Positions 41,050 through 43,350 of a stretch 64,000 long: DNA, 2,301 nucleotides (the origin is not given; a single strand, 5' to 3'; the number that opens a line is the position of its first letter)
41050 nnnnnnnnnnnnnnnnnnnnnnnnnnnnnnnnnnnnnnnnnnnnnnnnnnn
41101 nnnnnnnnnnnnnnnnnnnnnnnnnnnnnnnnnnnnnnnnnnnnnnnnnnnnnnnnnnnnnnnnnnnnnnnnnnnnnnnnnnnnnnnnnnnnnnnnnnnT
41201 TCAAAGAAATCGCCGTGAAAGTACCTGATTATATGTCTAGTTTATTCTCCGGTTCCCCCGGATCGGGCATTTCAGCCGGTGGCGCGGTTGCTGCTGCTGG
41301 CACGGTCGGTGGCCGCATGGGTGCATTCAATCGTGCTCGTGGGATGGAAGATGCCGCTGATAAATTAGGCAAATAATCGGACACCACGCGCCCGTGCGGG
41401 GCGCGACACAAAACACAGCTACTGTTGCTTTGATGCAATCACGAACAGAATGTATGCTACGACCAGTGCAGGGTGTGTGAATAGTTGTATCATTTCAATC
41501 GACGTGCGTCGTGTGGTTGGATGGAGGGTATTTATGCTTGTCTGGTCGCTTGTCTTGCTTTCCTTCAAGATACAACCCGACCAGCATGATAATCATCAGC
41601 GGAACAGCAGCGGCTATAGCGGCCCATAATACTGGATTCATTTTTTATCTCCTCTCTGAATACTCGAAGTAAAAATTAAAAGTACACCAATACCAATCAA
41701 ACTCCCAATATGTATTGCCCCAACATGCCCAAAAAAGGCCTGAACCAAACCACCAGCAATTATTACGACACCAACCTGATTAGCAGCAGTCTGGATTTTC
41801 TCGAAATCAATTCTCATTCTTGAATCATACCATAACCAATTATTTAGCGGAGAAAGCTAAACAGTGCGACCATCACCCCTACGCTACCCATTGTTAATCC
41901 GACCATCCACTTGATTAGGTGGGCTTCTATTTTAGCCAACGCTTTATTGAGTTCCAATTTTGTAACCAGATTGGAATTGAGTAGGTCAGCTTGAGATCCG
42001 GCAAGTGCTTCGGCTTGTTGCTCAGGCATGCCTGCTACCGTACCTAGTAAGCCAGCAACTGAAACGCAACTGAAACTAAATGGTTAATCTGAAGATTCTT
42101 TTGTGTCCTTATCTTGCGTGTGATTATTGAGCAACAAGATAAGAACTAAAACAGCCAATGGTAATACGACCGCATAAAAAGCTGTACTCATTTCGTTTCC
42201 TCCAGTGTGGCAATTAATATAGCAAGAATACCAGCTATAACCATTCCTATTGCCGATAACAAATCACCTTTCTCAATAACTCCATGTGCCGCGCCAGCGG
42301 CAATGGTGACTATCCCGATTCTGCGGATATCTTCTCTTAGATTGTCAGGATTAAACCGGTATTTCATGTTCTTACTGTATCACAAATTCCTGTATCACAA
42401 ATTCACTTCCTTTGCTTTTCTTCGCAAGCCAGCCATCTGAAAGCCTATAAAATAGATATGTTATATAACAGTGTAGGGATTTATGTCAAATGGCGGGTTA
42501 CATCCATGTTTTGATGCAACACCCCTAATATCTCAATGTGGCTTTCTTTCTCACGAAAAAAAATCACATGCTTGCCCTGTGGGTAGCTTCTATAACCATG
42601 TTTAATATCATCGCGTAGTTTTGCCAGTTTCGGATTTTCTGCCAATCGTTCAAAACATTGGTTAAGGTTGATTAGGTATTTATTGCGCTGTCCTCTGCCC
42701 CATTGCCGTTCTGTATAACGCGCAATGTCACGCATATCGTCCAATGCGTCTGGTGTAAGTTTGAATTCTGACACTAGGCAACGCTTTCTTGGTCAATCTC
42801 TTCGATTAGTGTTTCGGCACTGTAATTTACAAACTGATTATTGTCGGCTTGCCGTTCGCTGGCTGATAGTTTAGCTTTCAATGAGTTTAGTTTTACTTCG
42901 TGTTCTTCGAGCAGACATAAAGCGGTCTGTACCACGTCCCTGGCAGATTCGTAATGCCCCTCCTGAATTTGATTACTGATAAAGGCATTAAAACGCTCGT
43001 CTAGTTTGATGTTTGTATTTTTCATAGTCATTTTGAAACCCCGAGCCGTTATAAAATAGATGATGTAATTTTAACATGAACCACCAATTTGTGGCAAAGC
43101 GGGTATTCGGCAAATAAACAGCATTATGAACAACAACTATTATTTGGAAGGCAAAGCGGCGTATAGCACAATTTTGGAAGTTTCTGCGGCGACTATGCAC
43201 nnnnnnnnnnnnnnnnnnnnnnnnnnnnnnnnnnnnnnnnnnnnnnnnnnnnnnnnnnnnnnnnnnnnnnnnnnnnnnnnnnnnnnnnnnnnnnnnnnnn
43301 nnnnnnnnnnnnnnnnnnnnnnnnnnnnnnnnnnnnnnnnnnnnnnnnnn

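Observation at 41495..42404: Two paralogous pairs of tiny overlapping membrane-protein genes, plus an XhlA-like gene, inside the trb operon (unannotated by the ORF track)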

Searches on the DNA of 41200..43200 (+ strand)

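Call 8: search_dna_similar(query=window:41300-42900:+, collection=plasmids, mode=distant, max_rows=30)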
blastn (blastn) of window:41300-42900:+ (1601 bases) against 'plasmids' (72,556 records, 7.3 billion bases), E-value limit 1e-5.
No match.

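Call 113: search_rna_families(source=window, start=41200, end=43200, threshold=evalue, max_evalue=1)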
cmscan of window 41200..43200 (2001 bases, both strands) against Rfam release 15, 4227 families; matches with E-value up to 1: 0.
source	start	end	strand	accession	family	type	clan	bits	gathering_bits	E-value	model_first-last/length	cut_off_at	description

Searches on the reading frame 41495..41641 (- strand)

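Call 3: search_protein_families(library=pfam, proteins=[window:41495-41641:-], max_evalue=1)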
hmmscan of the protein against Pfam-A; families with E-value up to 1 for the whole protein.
window:41495-41641:- (48 aa): 1 family
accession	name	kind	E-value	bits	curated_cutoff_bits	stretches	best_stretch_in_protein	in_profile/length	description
PF19721.4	DUF6215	-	0.11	12.5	27.1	1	5-41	6-42/135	Family of unknown function (DUF6215)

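Call 4: search_protein_families(library=ncbifam, proteins=[window:41495-41641:-], max_evalue=1)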
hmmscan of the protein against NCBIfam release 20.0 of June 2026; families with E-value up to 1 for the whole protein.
window:41495-41641:- (48 aa): 2 families
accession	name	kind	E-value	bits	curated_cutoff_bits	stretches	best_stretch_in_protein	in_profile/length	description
NF004872.0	PRK06231.1-2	equivalog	0.14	12.2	304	1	3-32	43-72/198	F0F1 ATP synthase subunit B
NF050118.1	aa3_CtaJ_Mycob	equivalog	0.16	12.3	43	0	9-45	8-42/80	aa3-type cytochrome oxidase subunit CtaJ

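Call 5: search_protein_families(library=phrogs, proteins=[window:41495-41641:-], max_evalue=1)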
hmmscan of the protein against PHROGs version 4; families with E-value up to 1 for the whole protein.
window:41495-41641:- (48 aa): 1 family
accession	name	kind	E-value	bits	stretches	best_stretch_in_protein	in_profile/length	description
phrog_16460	-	unknown function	0.15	13.2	1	2-37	49-84/102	-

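Call 84: search_protein_families(library=pfam, proteins=[L001:5152-6000:+, L001:6000-6461:+], max_evalue=0.01)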
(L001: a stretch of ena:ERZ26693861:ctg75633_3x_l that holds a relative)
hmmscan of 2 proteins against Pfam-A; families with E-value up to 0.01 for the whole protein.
L001:5152-6000:+ (282 aa): 2 families
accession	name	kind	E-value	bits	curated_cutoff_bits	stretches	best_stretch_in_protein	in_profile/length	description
PF01590.32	GAF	-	0.00016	22.6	22.4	1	175-257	52-112/133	GAF domain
PF13185.12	GAF_2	-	0.00021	22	28.6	0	158-258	38-114/136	GAF domain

L001:6000-6461:+ (153 aa): 0 families

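Call 98: search_protein_families(library=pfam, proteins=[L004:6415-6663:+, L014:5526-5867:+], max_evalue=0.01)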
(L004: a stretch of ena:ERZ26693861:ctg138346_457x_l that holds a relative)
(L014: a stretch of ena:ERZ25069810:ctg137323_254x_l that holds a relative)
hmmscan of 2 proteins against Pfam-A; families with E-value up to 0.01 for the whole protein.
L004:6415-6663:+ (82 aa): 2 families
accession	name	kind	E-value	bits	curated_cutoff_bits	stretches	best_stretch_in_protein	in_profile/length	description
PF07798.16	CCDC90-like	-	3.2e-07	30.8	33.5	1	8-57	1-57/175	Coiled-coil domain-containing protein 90-like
PF02574.22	S-methyl_trans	-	0.0084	16.4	22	1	9-68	110-173/283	Homocysteine S-methyltransferase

L014:5526-5867:+ (113 aa): 2 families
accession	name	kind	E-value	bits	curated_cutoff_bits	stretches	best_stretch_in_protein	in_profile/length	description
PF07798.16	CCDC90-like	-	4.9e-06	26.9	33.5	1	5-91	1-96/175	Coiled-coil domain-containing protein 90-like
PF02181.28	FH2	-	0.0014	18.3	34.8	1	5-82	227-304/372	Formin Homology 2 Domain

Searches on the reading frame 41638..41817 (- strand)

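Call 3: search_protein_families(library=pfam, proteins=[window:41638-41817:-], max_evalue=1)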
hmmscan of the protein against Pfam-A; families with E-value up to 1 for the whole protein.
window:41638-41817:- (59 aa): 0 families

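Call 4: search_protein_families(library=ncbifam, proteins=[window:41638-41817:-], max_evalue=1)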
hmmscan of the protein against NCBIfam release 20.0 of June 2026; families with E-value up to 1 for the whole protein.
window:41638-41817:- (59 aa): 0 families

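Call 5: search_protein_families(library=phrogs, proteins=[window:41638-41817:-], max_evalue=1)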
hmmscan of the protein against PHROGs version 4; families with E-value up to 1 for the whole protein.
window:41638-41817:- (59 aa): 0 families

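Call 84: search_protein_families(library=pfam, proteins=[L001:5152-6000:+, L001:6000-6461:+], max_evalue=0.01)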
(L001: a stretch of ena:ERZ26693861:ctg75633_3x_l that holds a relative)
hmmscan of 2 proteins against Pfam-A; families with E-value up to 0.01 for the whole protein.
L001:5152-6000:+ (282 aa): 2 families
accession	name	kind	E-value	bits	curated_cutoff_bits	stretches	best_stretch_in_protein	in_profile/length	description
PF01590.32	GAF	-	0.00016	22.6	22.4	1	175-257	52-112/133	GAF domain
PF13185.12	GAF_2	-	0.00021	22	28.6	0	158-258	38-114/136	GAF domain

L001:6000-6461:+ (153 aa): 0 families

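Call 98: search_protein_families(library=pfam, proteins=[L004:6415-6663:+, L014:5526-5867:+], max_evalue=0.01)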
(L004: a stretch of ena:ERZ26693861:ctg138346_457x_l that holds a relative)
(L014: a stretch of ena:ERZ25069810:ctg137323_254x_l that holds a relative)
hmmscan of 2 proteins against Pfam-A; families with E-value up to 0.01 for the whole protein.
L004:6415-6663:+ (82 aa): 2 families
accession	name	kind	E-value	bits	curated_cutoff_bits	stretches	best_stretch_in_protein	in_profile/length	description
PF07798.16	CCDC90-like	-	3.2e-07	30.8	33.5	1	8-57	1-57/175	Coiled-coil domain-containing protein 90-like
PF02574.22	S-methyl_trans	-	0.0084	16.4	22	1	9-68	110-173/283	Homocysteine S-methyltransferase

L014:5526-5867:+ (113 aa): 2 families
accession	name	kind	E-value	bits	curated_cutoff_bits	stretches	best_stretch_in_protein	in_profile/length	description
PF07798.16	CCDC90-like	-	4.9e-06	26.9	33.5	1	5-91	1-96/175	Coiled-coil domain-containing protein 90-like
PF02181.28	FH2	-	0.0014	18.3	34.8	1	5-82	227-304/372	Formin Homology 2 Domain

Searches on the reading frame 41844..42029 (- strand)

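Call 3: search_protein_families(library=pfam, proteins=[window:41844-42029:-], max_evalue=1)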
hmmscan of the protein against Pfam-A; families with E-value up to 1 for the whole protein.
window:41844-42029:- (61 aa): 1 family
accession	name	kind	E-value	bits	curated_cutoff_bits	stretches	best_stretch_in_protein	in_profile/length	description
PF05130.17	FlgN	-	0.051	14.4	30.5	1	3-45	25-67/147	FlgN protein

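Call 4: search_protein_families(library=ncbifam, proteins=[window:41844-42029:-], max_evalue=1)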
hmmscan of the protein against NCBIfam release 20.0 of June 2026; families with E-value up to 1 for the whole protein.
window:41844-42029:- (61 aa): 0 families

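Call 5: search_protein_families(library=phrogs, proteins=[window:41844-42029:-], max_evalue=1)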
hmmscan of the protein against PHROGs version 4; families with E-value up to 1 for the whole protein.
window:41844-42029:- (61 aa): 5 families
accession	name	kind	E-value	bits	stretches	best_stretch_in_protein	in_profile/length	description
phrog_17872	-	unknown function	0.0028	19.1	1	2-56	21-93/100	-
phrog_3556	-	unknown function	0.096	12.8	1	24-60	232-268/276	-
phrog_15851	-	unknown function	0.11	13.9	1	25-57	82-112/117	-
phrog_6701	-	unknown function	0.11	13.3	1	27-57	136-166/169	-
phrog_1193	-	other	0.14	13.2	1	26-57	38-68/76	hemolysin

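Call 84: search_protein_families(library=pfam, proteins=[L001:5152-6000:+, L001:6000-6461:+], max_evalue=0.01)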
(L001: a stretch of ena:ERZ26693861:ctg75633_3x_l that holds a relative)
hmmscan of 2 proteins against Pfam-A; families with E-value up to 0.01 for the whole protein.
L001:5152-6000:+ (282 aa): 2 families
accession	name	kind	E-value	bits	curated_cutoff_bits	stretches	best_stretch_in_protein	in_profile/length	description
PF01590.32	GAF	-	0.00016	22.6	22.4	1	175-257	52-112/133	GAF domain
PF13185.12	GAF_2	-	0.00021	22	28.6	0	158-258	38-114/136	GAF domain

L001:6000-6461:+ (153 aa): 0 families

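Call 98: search_protein_families(library=pfam, proteins=[L004:6415-6663:+, L014:5526-5867:+], max_evalue=0.01)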
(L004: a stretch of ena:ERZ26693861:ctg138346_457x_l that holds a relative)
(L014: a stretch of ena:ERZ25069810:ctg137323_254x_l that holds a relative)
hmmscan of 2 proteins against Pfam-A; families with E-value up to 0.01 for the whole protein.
L004:6415-6663:+ (82 aa): 2 families
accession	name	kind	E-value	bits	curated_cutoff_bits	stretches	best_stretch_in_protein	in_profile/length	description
PF07798.16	CCDC90-like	-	3.2e-07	30.8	33.5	1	8-57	1-57/175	Coiled-coil domain-containing protein 90-like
PF02574.22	S-methyl_trans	-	0.0084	16.4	22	1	9-68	110-173/283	Homocysteine S-methyltransferase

L014:5526-5867:+ (113 aa): 2 families
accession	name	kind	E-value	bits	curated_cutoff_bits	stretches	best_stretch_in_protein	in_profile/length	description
PF07798.16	CCDC90-like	-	4.9e-06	26.9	33.5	1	5-91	1-96/175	Coiled-coil domain-containing protein 90-like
PF02181.28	FH2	-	0.0014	18.3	34.8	1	5-82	227-304/372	Formin Homology 2 Domain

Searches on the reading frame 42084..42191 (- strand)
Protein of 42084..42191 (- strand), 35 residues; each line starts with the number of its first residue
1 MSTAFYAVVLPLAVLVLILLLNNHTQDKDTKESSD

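Call 3: search_protein_families(library=pfam, proteins=[window:42084-42191:-], max_evalue=1)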
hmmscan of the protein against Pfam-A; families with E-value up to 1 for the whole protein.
window:42084-42191:- (35 aa): 2 families
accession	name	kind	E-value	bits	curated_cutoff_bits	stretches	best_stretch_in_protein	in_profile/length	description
PF25184.1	YxzE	-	0.15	13.6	40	1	1-34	1-34/65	YxzE-like putative bacteriocin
PF07296.16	TraP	-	0.15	11.6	25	1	6-27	31-52/202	TraP protein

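Call 4: search_protein_families(library=ncbifam, proteins=[window:42084-42191:-], max_evalue=1)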
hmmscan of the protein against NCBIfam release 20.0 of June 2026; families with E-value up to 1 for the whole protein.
window:42084-42191:- (35 aa): 0 families

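Call 5: search_protein_families(library=phrogs, proteins=[window:42084-42191:-], max_evalue=1)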
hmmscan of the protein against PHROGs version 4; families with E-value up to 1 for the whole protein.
window:42084-42191:- (35 aa): 0 families

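Call 84: search_protein_families(library=pfam, proteins=[L001:5152-6000:+, L001:6000-6461:+], max_evalue=0.01)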
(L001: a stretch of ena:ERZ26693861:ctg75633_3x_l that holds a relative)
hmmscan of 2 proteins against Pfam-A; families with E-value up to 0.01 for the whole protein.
L001:5152-6000:+ (282 aa): 2 families
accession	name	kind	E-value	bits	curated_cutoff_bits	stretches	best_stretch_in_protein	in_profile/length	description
PF01590.32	GAF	-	0.00016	22.6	22.4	1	175-257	52-112/133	GAF domain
PF13185.12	GAF_2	-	0.00021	22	28.6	0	158-258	38-114/136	GAF domain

L001:6000-6461:+ (153 aa): 0 families

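Call 98: search_protein_families(library=pfam, proteins=[L004:6415-6663:+, L014:5526-5867:+], max_evalue=0.01)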
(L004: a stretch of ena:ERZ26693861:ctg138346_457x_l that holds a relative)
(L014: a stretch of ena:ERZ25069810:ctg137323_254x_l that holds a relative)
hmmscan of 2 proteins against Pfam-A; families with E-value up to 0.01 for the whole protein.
L004:6415-6663:+ (82 aa): 2 families
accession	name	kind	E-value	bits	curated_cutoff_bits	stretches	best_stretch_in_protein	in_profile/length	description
PF07798.16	CCDC90-like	-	3.2e-07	30.8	33.5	1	8-57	1-57/175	Coiled-coil domain-containing protein 90-like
PF02574.22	S-methyl_trans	-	0.0084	16.4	22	1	9-68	110-173/283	Homocysteine S-methyltransferase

L014:5526-5867:+ (113 aa): 2 families
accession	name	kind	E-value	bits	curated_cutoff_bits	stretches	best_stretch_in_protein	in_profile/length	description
PF07798.16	CCDC90-like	-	4.9e-06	26.9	33.5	1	5-91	1-96/175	Coiled-coil domain-containing protein 90-like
PF02181.28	FH2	-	0.0014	18.3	34.8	1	5-82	227-304/372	Formin Homology 2 Domain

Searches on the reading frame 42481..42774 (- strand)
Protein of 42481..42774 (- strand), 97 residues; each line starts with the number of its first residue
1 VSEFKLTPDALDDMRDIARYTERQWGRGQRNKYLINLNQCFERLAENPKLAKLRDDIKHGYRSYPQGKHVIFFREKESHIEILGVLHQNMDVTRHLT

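Call 3: search_protein_families(library=pfam, proteins=[window:42481-42774:-], max_evalue=1)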
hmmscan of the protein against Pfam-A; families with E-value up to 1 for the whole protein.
window:42481-42774:- (97 aa): 2 families
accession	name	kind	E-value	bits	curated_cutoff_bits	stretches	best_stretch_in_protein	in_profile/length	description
PF05016.21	ParE_toxin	-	1.1e-19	71.3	23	1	5-91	2-88/89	ParE toxin of type II toxin-antitoxin system, parDE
PF17480.7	AlphaC_N2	-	0.2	12.1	25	1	21-50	13-42/71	AlphaC N-terminal domain 2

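Call 84: search_protein_families(library=pfam, proteins=[L001:5152-6000:+, L001:6000-6461:+], max_evalue=0.01)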
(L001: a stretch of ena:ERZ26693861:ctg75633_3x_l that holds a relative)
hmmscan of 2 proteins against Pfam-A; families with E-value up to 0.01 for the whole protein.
L001:5152-6000:+ (282 aa): 2 families
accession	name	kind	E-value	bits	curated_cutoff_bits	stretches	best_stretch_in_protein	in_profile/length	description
PF01590.32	GAF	-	0.00016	22.6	22.4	1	175-257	52-112/133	GAF domain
PF13185.12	GAF_2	-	0.00021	22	28.6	0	158-258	38-114/136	GAF domain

L001:6000-6461:+ (153 aa): 0 families

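Call 98: search_protein_families(library=pfam, proteins=[L004:6415-6663:+, L014:5526-5867:+], max_evalue=0.01)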
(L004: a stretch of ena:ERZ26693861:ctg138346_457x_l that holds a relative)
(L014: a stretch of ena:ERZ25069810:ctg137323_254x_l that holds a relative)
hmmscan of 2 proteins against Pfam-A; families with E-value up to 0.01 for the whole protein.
L004:6415-6663:+ (82 aa): 2 families
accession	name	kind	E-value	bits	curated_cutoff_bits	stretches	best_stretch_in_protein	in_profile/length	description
PF07798.16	CCDC90-like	-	3.2e-07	30.8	33.5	1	8-57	1-57/175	Coiled-coil domain-containing protein 90-like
PF02574.22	S-methyl_trans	-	0.0084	16.4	22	1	9-68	110-173/283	Homocysteine S-methyltransferase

L014:5526-5867:+ (113 aa): 2 families
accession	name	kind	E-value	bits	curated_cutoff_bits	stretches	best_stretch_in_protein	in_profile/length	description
PF07798.16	CCDC90-like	-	4.9e-06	26.9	33.5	1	5-91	1-96/175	Coiled-coil domain-containing protein 90-like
PF02181.28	FH2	-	0.0014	18.3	34.8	1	5-82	227-304/372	Formin Homology 2 Domain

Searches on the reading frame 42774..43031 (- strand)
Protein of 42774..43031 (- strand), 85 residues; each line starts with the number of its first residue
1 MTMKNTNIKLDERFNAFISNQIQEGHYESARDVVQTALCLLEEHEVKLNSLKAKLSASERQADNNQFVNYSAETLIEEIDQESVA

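Call 3: search_protein_families(library=pfam, proteins=[window:42774-43031:-], max_evalue=1)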
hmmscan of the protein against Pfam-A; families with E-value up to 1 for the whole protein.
window:42774-43031:- (85 aa): 2 families
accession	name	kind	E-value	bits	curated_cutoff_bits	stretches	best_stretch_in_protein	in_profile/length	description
PF03693.20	ParD_antitoxin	-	2.3e-19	70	21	1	3-83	2-79/81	Bacterial antitoxin of ParD toxin-antitoxin type II system and RHH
PF25515.1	Arm_PDR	-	0.011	16.3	27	1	20-58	58-95/145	Plastid division regulator ARM repeat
